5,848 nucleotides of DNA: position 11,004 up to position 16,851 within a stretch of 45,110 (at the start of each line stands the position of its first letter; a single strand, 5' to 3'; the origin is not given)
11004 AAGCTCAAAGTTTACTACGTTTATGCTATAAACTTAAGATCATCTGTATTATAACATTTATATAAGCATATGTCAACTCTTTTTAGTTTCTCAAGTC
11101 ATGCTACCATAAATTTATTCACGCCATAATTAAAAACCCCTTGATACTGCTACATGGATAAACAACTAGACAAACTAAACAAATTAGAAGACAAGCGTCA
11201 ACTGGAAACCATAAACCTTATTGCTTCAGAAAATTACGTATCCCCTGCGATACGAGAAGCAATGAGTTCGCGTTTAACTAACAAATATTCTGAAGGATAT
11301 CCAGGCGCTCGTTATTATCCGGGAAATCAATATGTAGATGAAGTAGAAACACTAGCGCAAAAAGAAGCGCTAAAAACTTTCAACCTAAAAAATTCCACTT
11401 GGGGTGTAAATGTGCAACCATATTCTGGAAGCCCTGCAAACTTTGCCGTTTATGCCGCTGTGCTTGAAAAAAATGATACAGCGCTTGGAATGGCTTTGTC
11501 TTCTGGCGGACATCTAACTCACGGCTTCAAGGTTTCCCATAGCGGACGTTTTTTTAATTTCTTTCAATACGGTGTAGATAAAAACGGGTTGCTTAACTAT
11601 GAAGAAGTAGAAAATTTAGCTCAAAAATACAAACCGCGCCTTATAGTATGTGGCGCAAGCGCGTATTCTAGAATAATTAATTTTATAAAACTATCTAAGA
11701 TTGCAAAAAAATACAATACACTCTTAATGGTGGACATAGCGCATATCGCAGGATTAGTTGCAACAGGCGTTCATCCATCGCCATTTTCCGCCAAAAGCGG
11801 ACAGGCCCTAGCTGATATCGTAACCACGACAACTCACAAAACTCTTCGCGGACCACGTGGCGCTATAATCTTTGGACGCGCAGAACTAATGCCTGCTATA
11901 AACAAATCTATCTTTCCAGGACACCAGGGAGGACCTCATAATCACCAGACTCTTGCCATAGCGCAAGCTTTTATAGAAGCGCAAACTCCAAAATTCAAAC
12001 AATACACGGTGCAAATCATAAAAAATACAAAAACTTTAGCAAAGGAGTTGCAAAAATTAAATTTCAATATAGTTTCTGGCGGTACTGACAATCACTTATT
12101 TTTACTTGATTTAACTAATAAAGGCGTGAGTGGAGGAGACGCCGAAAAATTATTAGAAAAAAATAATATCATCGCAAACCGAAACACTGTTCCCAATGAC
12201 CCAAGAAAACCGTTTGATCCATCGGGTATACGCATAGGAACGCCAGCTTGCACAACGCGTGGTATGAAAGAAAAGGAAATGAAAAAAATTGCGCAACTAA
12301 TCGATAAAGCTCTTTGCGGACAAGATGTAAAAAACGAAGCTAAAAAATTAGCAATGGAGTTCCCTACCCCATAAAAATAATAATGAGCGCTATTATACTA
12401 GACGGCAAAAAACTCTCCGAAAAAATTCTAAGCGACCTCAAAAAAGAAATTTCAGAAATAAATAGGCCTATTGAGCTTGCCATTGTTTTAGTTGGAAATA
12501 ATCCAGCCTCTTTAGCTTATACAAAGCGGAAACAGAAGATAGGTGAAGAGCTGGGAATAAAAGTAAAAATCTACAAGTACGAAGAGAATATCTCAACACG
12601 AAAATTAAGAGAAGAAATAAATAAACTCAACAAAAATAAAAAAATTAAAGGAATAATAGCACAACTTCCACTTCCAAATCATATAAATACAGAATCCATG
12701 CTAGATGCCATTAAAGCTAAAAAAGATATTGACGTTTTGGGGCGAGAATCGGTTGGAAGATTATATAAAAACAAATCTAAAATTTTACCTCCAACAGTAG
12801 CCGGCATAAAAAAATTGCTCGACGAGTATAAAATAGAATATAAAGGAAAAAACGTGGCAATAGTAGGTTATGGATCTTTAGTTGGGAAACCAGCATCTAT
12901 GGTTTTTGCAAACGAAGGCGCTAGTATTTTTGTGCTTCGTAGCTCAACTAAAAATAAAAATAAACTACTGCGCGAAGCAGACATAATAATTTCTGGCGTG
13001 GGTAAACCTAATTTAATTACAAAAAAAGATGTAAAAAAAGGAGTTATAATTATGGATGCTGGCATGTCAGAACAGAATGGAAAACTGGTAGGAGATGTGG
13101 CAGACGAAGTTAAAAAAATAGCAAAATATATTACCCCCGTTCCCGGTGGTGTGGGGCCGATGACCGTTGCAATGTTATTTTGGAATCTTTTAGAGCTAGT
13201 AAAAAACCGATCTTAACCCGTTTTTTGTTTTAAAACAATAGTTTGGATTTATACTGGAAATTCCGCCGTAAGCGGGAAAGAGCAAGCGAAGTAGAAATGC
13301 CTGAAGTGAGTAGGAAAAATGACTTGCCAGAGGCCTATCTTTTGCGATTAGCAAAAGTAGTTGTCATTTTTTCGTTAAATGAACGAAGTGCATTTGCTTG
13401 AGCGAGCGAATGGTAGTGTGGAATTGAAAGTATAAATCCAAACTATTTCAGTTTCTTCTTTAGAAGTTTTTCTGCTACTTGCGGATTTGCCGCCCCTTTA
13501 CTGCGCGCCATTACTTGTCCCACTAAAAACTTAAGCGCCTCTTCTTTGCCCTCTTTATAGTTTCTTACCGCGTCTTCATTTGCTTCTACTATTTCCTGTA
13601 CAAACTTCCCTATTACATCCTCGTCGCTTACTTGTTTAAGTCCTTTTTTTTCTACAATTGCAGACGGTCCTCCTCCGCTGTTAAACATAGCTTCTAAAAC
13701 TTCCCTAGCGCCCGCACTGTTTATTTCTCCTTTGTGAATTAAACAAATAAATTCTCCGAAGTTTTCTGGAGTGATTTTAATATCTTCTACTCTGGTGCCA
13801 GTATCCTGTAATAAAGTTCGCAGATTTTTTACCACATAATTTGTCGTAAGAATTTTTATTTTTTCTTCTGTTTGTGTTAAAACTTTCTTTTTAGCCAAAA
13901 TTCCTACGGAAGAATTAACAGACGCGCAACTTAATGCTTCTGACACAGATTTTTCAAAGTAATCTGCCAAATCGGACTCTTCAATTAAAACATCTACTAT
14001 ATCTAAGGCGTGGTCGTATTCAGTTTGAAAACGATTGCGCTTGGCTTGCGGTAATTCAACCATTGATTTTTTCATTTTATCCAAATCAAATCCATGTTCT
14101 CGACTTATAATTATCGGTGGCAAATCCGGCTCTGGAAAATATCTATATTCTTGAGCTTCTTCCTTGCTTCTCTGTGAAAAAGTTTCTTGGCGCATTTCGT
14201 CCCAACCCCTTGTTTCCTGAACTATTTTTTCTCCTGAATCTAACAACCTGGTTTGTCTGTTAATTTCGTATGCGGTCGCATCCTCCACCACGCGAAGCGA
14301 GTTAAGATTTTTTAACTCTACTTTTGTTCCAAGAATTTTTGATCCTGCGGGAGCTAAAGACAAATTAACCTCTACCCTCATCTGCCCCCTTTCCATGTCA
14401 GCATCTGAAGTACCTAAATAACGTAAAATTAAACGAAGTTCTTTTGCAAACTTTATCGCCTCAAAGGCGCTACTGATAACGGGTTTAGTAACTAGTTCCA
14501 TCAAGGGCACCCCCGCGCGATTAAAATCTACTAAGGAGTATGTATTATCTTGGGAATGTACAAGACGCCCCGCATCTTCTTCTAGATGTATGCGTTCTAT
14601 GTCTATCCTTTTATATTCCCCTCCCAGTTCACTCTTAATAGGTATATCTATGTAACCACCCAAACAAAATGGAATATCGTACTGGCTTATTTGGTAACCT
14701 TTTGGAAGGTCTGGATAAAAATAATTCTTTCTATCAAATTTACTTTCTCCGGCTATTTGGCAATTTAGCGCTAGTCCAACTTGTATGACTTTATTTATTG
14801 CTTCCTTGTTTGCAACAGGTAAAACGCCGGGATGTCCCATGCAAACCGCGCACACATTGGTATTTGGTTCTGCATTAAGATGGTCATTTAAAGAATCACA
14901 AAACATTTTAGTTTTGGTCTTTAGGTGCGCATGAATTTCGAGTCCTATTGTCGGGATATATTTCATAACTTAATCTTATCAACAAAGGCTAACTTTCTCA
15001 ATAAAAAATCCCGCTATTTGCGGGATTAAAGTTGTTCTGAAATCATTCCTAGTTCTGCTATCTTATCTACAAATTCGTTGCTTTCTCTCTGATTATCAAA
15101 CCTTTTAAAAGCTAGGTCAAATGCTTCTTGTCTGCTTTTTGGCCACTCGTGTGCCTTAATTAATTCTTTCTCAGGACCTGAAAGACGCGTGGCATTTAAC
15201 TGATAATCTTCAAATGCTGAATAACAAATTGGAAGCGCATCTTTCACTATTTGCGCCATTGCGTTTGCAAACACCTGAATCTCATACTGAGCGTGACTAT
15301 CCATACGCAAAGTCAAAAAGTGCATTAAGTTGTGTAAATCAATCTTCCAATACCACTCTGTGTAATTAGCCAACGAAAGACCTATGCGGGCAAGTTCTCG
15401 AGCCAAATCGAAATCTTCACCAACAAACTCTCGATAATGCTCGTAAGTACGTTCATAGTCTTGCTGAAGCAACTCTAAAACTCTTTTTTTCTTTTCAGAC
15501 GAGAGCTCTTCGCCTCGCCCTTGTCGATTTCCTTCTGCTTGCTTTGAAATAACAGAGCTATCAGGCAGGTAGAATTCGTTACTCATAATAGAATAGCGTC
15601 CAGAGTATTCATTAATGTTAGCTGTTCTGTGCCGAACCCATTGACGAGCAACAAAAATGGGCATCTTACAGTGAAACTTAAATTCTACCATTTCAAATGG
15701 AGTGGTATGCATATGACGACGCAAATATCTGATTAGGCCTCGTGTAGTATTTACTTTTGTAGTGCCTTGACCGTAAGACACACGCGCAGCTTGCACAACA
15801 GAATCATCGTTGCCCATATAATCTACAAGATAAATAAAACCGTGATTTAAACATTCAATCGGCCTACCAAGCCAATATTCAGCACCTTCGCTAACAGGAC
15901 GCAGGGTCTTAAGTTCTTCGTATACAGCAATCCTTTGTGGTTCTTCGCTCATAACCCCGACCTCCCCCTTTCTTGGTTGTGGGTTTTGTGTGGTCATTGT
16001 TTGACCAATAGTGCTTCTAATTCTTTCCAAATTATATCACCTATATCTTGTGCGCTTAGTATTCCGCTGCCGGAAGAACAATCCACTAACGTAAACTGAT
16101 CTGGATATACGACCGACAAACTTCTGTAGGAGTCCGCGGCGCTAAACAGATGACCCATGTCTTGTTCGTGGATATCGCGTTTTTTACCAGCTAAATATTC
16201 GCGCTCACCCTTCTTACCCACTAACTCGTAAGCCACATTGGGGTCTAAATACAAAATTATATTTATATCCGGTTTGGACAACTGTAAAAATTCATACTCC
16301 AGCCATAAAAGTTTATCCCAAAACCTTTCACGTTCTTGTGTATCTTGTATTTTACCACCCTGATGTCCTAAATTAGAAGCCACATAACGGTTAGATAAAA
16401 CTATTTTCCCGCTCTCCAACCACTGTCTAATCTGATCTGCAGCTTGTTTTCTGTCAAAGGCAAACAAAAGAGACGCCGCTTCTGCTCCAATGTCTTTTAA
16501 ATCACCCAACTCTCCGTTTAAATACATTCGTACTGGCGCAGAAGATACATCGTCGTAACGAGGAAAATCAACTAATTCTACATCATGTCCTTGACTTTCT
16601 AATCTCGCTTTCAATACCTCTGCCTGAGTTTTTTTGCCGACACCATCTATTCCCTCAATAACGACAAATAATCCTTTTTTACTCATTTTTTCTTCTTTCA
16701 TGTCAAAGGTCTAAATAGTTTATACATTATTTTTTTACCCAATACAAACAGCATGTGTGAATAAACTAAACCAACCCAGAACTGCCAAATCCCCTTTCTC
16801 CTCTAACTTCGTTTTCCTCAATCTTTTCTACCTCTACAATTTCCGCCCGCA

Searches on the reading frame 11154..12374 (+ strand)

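Call 11: search_protein_families(library=pfam, proteins=[window:11154-12374:+])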
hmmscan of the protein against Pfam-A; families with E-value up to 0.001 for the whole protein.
window:11154-12374:+ (406 aa): 2 families
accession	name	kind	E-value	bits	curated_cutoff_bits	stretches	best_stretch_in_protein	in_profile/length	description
PF00464.25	SHMT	-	3.7e-153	510.3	27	1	2-383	5-399/399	Serine hydroxymethyltransferase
PF00155.27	Aminotran_1_2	-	2.9e-10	40.3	19.7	1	58-372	41-355/361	Aminotransferase class I and II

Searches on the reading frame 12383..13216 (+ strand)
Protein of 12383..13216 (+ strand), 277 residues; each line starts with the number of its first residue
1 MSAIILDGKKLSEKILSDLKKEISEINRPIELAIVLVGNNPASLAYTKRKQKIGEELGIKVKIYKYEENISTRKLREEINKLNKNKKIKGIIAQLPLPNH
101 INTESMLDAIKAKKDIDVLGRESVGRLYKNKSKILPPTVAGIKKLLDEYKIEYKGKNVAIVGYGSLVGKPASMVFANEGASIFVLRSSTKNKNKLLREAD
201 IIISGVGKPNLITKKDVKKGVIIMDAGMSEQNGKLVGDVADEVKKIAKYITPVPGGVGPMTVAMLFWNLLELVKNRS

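Call 66: search_protein_families(library=pfam, proteins=[window:12383-13216:+], max_evalue=0.01)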
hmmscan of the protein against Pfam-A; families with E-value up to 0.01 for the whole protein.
window:12383-13216:+ (277 aa): 2 families
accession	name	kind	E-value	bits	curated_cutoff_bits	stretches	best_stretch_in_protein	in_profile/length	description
PF02882.25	THF_DHG_CYH_C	-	5.1e-52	175.8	27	1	122-275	3-158/160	Tetrahydrofolate dehydrogenase/cyclohydrolase, NAD(P)-binding domain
PF00763.28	THF_DHG_CYH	-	6.5e-32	110.6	32.8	1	6-117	1-115/115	Tetrahydrofolate dehydrogenase/cyclohydrolase, catalytic domain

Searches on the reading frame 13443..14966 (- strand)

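Call 11: search_protein_families(library=pfam, proteins=[window:13443-14966:-])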
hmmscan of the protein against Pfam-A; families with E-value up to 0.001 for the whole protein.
window:13443-14966:- (507 aa): 2 families
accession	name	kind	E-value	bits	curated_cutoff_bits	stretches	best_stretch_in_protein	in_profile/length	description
PF02934.20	GatB_N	-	8.3e-115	383.2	23.4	1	6-290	2-274/277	GatB/GatE catalytic domain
PF02637.23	GatB_Yqey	-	8.7e-44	149.4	27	1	373-506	15-148/148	GatB domain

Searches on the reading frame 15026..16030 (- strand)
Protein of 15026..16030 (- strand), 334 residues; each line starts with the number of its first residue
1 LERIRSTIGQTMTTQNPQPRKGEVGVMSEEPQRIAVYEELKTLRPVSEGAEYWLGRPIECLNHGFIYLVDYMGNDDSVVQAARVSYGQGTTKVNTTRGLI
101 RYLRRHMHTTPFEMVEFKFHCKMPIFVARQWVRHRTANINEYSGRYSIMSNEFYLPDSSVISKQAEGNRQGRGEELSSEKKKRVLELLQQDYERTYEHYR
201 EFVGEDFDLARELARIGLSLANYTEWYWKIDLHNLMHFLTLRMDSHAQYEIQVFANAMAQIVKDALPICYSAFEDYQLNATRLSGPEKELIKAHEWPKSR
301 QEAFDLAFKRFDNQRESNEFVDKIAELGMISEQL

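Call 11: search_protein_families(library=pfam, proteins=[window:15026-16030:-])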
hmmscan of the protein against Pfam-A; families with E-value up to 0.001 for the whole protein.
window:15026-16030:- (334 aa): 1 family
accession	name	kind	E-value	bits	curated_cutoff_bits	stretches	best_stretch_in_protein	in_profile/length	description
PF02511.20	Thy1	-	1.2e-54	185.4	24.8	1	68-267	2-190/191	Thymidylate synthase complementing protein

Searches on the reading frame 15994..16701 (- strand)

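Call 66: search_protein_families(library=pfam, proteins=[window:15994-16701:-], max_evalue=0.01)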
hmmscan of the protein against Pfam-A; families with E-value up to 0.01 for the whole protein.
window:15994-16701:- (235 aa): 1 family
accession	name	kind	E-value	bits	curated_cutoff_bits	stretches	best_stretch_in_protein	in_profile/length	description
PF02223.23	Thymidylate_kin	-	4.9e-20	72.4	27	1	15-186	1-160/185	Thymidylate kinase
